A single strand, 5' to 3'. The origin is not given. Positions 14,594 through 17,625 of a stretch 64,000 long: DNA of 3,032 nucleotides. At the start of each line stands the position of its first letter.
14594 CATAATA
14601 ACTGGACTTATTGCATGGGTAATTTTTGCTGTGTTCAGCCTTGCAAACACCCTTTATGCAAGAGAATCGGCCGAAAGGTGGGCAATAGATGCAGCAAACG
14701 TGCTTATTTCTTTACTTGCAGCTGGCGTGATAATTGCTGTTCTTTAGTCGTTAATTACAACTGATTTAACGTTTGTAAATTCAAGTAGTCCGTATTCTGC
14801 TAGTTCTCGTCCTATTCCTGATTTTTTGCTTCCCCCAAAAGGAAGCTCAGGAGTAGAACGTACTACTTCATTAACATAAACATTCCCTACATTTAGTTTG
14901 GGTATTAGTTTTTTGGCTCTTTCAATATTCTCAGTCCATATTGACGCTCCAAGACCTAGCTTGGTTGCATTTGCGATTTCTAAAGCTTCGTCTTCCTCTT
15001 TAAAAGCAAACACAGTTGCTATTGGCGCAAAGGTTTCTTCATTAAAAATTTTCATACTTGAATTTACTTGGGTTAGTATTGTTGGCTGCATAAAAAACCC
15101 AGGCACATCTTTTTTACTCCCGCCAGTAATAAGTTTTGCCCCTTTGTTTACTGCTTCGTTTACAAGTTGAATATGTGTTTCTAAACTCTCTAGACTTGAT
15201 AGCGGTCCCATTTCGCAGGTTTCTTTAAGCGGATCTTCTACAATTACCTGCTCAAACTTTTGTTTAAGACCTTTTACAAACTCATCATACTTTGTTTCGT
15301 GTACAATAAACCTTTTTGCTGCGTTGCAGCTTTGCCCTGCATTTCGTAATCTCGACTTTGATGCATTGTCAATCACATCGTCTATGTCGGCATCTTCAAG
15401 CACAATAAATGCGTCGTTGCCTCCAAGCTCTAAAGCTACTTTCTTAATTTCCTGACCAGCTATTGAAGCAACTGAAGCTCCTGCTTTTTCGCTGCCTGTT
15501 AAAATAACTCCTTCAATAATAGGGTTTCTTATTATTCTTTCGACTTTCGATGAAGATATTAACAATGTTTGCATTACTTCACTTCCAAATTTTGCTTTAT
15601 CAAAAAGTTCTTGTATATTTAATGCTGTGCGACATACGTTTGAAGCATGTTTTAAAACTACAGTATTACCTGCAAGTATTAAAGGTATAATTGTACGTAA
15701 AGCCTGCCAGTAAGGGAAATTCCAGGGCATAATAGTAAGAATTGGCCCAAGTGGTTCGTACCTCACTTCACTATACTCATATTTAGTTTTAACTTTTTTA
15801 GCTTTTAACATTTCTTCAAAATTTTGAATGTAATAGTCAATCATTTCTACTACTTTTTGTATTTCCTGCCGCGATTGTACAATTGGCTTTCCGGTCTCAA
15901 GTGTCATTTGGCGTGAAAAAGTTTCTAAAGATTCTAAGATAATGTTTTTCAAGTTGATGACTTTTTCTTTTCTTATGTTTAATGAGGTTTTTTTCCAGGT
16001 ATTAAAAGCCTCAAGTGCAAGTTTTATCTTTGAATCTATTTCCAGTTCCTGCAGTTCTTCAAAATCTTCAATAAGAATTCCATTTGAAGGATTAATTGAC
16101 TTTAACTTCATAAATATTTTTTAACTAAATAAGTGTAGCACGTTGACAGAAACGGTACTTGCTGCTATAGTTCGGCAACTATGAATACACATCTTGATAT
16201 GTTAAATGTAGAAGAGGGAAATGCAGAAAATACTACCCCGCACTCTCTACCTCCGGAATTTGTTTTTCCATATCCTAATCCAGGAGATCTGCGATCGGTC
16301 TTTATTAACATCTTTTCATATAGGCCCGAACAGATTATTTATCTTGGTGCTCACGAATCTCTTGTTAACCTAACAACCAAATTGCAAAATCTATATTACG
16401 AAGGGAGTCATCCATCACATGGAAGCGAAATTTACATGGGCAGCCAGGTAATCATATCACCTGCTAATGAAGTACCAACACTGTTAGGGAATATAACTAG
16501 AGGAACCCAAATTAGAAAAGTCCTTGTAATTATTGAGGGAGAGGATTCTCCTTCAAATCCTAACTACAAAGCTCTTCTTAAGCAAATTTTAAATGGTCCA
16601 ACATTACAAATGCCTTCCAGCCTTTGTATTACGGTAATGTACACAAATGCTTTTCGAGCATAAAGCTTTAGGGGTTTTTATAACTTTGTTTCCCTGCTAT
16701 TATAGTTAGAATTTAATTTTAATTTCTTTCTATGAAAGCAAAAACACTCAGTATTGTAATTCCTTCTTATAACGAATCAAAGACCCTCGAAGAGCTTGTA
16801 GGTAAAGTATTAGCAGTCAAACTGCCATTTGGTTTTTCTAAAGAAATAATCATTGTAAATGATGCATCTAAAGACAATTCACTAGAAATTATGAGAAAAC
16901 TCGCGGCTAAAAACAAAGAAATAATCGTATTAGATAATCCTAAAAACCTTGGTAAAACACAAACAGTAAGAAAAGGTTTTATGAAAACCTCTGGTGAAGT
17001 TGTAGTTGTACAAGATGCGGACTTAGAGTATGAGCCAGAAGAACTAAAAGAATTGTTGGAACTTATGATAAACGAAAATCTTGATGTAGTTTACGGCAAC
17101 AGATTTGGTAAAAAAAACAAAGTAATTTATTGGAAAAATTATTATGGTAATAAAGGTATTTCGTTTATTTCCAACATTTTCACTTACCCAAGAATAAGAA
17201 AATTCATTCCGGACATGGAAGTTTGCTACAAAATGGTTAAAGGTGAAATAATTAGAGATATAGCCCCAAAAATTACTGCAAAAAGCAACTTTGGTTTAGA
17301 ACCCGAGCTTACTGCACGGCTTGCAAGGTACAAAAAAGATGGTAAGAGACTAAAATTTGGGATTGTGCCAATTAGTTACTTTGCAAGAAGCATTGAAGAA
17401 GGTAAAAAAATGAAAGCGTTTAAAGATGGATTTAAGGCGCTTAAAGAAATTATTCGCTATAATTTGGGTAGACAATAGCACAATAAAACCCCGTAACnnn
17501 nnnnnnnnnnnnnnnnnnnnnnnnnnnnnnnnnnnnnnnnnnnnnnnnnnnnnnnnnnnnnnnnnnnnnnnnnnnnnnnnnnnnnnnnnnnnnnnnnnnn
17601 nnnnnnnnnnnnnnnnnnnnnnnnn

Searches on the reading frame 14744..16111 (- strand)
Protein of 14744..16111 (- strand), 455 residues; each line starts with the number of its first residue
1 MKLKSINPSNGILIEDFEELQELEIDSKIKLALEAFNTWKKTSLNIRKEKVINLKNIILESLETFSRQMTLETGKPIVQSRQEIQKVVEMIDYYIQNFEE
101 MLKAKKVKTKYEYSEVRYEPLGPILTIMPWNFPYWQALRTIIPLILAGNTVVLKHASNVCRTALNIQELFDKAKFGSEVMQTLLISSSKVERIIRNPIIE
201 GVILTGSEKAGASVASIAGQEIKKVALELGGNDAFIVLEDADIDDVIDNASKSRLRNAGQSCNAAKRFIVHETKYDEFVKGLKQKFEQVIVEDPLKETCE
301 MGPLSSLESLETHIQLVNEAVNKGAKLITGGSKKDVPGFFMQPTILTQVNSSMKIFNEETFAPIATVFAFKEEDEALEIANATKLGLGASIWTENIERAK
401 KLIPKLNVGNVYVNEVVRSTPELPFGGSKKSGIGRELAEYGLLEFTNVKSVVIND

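Call 18: search_protein_families(library=pfam, proteins=[window:14744-16111:-], max_evalue=0.00001)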
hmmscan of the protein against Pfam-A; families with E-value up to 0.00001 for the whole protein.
window:14744-16111:- (455 aa): 1 family
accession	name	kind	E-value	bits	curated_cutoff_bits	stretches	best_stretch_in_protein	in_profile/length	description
PF00171.27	Aldedh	-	1.2e-135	453.1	23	1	3-451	9-461/461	Aldehyde dehydrogenase family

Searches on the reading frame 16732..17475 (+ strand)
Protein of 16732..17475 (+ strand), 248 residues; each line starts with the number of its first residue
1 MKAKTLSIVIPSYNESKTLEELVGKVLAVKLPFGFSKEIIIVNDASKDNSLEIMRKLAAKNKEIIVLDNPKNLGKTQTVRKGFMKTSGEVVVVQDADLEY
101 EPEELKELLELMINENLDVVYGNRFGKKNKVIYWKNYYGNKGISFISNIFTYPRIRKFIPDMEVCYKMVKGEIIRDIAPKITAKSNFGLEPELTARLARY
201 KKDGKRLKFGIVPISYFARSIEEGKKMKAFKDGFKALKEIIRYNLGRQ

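Call 62: search_protein_families(library=pfam, proteins=[window:16732-17475:+], max_evalue=0.001)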
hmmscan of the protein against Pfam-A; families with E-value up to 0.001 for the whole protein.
window:16732-17475:+ (248 aa): 3 families
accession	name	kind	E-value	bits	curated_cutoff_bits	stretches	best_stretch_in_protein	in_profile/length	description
PF00535.33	Glycos_transf_2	-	3.5e-33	115.4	23.3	1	7-157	1-147/168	Glycosyl transferase family 2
PF13641.12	Glyco_tranf_2_3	-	7.2e-09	36.4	27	1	6-126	3-125/230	Glycosyltransferase like family 2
PF10111.15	Glyco_tranf_2_2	-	6e-07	29.7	27.3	1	7-117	1-111/276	Glycosyltransferase like family 2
